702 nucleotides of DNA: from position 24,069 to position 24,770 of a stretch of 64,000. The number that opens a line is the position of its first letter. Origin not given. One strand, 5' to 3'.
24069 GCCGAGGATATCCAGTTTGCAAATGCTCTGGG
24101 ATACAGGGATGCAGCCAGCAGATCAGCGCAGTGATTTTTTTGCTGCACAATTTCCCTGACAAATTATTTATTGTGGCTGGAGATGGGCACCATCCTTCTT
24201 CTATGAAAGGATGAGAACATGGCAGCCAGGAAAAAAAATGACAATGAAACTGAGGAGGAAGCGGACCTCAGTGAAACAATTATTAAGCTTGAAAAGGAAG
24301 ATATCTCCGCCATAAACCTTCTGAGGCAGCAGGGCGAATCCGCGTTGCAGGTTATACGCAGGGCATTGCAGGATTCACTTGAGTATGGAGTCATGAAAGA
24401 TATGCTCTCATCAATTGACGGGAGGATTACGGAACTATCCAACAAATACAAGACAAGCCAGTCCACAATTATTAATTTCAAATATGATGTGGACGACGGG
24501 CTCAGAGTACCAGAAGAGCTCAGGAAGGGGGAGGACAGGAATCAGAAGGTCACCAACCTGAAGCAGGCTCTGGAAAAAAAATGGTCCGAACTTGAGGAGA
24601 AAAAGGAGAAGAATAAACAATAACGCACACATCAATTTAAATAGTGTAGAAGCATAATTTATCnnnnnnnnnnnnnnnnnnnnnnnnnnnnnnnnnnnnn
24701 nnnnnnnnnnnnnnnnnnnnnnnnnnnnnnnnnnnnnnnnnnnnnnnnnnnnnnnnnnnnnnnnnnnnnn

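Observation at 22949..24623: Chromosomal ParMRC-like cassette: repeat cluster, actin-like ATPase, RHH adaptor candidate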

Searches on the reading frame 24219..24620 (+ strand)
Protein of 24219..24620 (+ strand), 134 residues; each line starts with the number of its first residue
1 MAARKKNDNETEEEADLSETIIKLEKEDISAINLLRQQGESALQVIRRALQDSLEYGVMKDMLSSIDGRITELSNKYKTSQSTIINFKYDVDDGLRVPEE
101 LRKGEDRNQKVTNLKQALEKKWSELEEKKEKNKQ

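Call 4: search_protein_families(library=pfam, proteins=[window:24219-24620:+], max_evalue=1)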
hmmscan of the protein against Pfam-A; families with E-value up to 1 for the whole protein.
window:24219-24620:+ (134 aa): 3 families
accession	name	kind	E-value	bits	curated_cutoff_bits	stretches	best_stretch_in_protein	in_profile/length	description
PF21654.3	DncV-like_NTFase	-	0.07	14.5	24.9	1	74-130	8-64/90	Cyclic GMP-AMP synthase DncV-like, nucleotidyltransferase domain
PF05043.19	Mga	-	0.13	13.3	21.1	1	40-85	3-48/87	Mga helix-turn-helix domain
PF06015.17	Chordopox_A30L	-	0.45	10.8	25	1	58-84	31-57/71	Chordopoxvirus A30L protein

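Call 5: search_solved_structures(query=window:24219-24620:+, max_evalue=10, show_alignments=2)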
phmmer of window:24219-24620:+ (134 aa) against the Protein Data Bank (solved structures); distinct sequences matched with E-value up to 10: 1.
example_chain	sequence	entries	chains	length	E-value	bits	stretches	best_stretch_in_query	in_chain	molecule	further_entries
3mzk_B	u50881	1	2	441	0.53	13.9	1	16-77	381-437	Protein transport protein SEC16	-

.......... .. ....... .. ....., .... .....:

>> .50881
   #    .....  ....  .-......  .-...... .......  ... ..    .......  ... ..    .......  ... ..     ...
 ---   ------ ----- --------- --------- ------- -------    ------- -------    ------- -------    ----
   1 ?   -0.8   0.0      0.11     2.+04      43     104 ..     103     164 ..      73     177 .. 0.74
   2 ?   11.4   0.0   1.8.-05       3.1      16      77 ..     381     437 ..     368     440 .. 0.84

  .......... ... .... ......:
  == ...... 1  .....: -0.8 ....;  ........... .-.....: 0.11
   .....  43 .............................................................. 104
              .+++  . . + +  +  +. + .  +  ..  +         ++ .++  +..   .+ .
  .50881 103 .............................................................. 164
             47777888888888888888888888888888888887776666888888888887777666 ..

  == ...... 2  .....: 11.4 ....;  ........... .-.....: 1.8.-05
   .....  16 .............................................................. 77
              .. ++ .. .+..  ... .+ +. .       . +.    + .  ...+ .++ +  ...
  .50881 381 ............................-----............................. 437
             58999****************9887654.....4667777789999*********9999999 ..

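Call 6: find_homologous_proteins(query=window:24219-24620:+, max_evalue=0.001)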
Query window:24219-24620:+ (134 aa): 57 proteins with E <= 0.001 among 103 candidates.
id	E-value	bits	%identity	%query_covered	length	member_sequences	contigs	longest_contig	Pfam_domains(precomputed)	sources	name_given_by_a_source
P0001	6.6e-75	267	100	100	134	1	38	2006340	-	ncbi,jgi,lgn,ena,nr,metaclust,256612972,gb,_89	ncbi:MAG: hypothetical protein AMDU1_APLC00020G0092 [Thermoplasmatales archaeon A-plasma]|jgi:hypoth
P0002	3.2e-74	265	99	100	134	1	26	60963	-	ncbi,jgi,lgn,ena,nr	ncbi:MAG: hypothetical protein M1285_04595 [Candidatus Thermoplasmatota archaeon]|jgi:hypothetical p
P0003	1.2e-73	263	99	100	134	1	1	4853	-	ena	-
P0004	1.6e-73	262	98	100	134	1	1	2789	-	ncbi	-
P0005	5.0e-73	261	97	100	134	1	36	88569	-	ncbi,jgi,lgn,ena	jgi:hypothetical protein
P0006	7.0e-73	260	98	100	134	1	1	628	-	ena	-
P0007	2.9e-72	258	96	100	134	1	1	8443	-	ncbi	-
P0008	1.1e-71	256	96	100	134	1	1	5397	-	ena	-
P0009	2.3e-70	252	94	100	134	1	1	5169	-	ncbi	-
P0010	3.6e-69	248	93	100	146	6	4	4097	-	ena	-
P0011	2.6e-67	242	89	100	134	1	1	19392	-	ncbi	ncbi:MAG: hypothetical protein QXN26_03510 [Thermoplasmataceae archaeon]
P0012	5.3e-67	241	92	92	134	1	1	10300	-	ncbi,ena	-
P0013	1.5e-65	237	87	100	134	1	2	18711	-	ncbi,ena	-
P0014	7.8e-63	228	86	88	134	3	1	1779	-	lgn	-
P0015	4.3e-61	222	84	88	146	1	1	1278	-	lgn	-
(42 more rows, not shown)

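Call 29: find_homologous_proteins(query=A2, max_evalue=0.001)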
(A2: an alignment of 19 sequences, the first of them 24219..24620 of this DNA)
Query A2 (19 sequences) (134 aa, profile of the alignment): 64 proteins with E <= 0.001 among 8000 candidates.
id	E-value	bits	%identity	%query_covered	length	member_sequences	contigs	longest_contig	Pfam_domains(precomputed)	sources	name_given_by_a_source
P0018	7.1e-42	160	72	98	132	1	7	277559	-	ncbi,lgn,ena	-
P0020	1.5e-41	159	71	98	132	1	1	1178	-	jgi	-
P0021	1.5e-41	159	71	98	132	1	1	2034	-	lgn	-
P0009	1.6e-41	159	94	100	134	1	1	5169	-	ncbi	-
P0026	3.6e-41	158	65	94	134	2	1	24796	-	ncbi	-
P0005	3.9e-41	158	97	100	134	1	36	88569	-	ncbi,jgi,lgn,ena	jgi:hypothetical protein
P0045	3.9e-41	158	70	78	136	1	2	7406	-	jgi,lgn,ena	jgi:hypothetical protein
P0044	4.2e-41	158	70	78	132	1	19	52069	-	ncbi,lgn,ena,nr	ncbi:MAG: hypothetical protein M1393_08550 [Candidatus Thermoplasmatota archaeon]|nr:hypothetical pr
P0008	4.3e-41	158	96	100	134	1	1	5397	-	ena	-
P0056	4.5e-41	158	66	81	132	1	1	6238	-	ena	-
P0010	4.5e-41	158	93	100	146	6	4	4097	-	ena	-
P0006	4.8e-41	158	98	100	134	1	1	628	-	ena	-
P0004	5.0e-41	158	98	100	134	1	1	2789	-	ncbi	-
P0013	5.3e-41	158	87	100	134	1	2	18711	-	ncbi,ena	-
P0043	6.5e-41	157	70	78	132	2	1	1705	-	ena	-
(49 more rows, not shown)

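Call 37: predict_structure(alignment_id=A3)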
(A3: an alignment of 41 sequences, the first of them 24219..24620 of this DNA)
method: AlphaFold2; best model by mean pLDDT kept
length: 134 residues; sequences in the alignment: 41
mean_pLDDT: 70.1   pTM: 0.32
mean pLDDT of the five models: 70.1, 69.9, 68.5, 66.9, 66.3
residues with pLDDT >= 90: 0; 70-90: 77; 50-70: 37; < 50: 20
segments of 3 or more residues with pLDDT < 50: 1-14, 82-86
pLDDT, mean of each block of 10 residues (from residue 1): 44 57 81 84 84 83 83 70 52 63 62 77 76 60
secondary structure, 60 per line:
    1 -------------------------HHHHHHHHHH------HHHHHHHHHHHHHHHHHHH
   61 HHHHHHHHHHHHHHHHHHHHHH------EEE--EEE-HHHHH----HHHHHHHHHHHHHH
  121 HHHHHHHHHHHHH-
elements in order: H26-35 H42-82 E89-91 E94-96 H98-102 H107-133

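Call 41: fold_search(model_id=the predicted structure, library=pdb)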
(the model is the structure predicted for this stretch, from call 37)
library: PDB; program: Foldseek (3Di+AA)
matches with E <= 10: 6; with E <= 0.001: 0
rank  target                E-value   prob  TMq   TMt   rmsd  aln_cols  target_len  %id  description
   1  6kyt_P                2.3e+00  0.21  0.25  0.44   8.6        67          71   13  The structure of the M. tb toxin MazEF-mt1 complex (released 2020-08-05)
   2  6kyt_C                2.3e+00  0.16  0.24  0.41  10.1        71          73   11  The structure of the M. tb toxin MazEF-mt1 complex (released 2020-08-05)
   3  8iyj_M3               5.5e+00  0.04  0.16  0.14  20.9        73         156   29  Cryo-EM structure of the 48-nm repeat doublet microtubule from mouse sperm (released 2023-07-05)
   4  8q1b_G                6.4e+00  0.06  0.14  0.15   6.5        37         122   24  III2-IV1 respiratory supercomplex from S. pombe (released 2023-11-15)
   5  7p5x_AY               7.4e+00  0.06  0.13  0.14   8.3        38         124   16  Mycobacterial RNAP with transcriptional activator PafBC (released 2021-12-22)
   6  7b22_A                9.2e+00  0.14  0.28  0.64   2.5        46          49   30  Vibrio cholerae ParD2 Antitoxin (released 2021-10-06)

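Call 73: search_protein_representatives(alignment_id=A3)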
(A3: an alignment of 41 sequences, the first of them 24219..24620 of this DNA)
Query: 41 sequences, 134 profile positions. Proteins with E-value up to 0.001 (for the whole library): 15; up to 1e-10: 6; up to 1e-30: 1. The best 15 are listed.
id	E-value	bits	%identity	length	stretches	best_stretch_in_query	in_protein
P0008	1.6e-50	186.7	-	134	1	1-133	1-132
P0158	7.3e-30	119.9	-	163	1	6-130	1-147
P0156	1.7e-24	102.5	-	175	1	7-130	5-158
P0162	4.0e-23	98.1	-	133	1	8-126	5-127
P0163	1.0e-14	70.9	-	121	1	3-126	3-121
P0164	3.7e-13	65.8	-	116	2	13-69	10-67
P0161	4.3e-10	55.9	-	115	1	67-130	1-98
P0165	2.6e-09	53.4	-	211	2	5-104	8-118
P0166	1.3e-07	47.9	-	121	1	5-124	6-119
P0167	1.9e-07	47.3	-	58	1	7-64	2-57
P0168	6.0e-07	45.7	-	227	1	16-126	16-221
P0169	8.0e-07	45.3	-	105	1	18-123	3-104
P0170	2.6e-06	43.6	-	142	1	8-124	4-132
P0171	9.0e-06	41.9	-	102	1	20-123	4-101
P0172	8.8e-04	35.5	-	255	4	21-53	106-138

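Call 74: list_cluster_members(proteins=[P0171, P0169, P0162, P0163, P0164, P0165, P0166, P0168, P0170, P0172])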
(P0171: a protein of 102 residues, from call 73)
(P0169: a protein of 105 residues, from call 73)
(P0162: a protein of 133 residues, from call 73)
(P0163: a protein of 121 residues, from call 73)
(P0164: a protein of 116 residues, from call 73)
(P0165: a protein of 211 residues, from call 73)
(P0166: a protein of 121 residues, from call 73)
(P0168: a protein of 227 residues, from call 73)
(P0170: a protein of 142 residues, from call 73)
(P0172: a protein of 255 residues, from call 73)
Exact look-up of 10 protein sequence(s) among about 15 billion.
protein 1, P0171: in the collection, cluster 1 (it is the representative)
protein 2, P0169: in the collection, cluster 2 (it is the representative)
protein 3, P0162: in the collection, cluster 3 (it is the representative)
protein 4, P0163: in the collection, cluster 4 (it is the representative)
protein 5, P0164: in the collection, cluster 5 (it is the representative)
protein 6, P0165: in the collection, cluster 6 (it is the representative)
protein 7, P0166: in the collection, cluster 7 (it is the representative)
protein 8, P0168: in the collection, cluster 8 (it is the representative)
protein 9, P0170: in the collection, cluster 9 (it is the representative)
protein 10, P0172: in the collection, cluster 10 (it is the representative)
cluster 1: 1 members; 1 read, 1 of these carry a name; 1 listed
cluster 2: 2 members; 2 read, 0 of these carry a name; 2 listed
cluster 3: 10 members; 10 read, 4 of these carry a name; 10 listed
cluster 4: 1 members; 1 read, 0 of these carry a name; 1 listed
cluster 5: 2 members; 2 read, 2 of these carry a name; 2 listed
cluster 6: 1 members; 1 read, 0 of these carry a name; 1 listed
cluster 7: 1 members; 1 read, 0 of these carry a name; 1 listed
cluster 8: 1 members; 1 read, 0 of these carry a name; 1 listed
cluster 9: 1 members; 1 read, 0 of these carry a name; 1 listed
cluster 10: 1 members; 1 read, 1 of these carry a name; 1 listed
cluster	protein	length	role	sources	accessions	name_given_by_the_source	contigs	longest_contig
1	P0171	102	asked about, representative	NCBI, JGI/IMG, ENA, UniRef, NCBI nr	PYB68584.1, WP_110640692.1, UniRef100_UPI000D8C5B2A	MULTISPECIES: hypothetical protein [unclassified Thermoplasma] | hypothetical protein n=1 Tax=unclassified Thermoplasma TaxID=2684908 RepID=UPI000D8C5B2A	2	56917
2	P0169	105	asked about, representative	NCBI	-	-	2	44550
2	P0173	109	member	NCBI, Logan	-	-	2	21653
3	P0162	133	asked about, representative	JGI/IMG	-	hypothetical protein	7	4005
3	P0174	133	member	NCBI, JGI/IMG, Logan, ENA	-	hypothetical protein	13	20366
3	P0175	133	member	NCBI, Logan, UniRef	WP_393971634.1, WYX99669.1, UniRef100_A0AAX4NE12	hypothetical protein OXIME_000205 [Oxyplasma meridianum] | Uncharacterized protein n=1 Tax=Oxyplasma meridianum TaxID=3073602 RepID=A0AAX4NE12_9ARCH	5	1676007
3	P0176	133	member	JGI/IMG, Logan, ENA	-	hypothetical protein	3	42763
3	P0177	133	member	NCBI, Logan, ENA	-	-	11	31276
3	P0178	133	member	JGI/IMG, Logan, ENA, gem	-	-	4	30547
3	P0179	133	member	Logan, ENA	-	-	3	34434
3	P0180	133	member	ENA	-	-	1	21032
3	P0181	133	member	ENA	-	-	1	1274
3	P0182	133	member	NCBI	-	-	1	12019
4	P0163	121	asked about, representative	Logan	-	-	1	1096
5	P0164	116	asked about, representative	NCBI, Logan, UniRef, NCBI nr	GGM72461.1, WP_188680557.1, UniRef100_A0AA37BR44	hypothetical protein GCM10007108_08270 [Thermogymnomonas acidicola] | Uncharacterized protein n=1 Tax=Thermogymnomonas acidicola TaxID=399579 ... | hypothetical protein [Thermogymnomonas acidicola]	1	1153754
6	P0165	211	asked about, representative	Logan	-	-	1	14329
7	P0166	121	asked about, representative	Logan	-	-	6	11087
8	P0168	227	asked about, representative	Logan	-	-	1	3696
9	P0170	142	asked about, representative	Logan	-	-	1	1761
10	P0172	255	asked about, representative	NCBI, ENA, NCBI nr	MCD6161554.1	MAG: hypothetical protein J7K40_03960 [candidate division Zixibacteria bacterium] | hypothetical protein [candidate division Zixibacteria bacterium]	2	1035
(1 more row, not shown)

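Call 97: search_protein_families(library=ncbifam, proteins=[window:24219-24620:+], max_evalue=1)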
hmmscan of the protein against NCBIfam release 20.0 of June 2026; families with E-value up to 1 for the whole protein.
window:24219-24620:+ (134 aa): 1 family
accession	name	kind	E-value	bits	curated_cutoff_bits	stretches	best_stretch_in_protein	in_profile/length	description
NF004088.0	PRK05590.1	equivalog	0.0082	16.5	140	1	49-125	29-103/166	hypothetical protein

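Call 98: search_protein_families(library=phrogs, proteins=[window:24219-24620:+], max_evalue=0.1)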
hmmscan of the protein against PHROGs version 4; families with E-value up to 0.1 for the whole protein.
window:24219-24620:+ (134 aa): 1 family
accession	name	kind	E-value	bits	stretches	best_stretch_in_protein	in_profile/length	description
phrog_5218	-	unknown function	0.06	12.4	1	24-84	482-543/1599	-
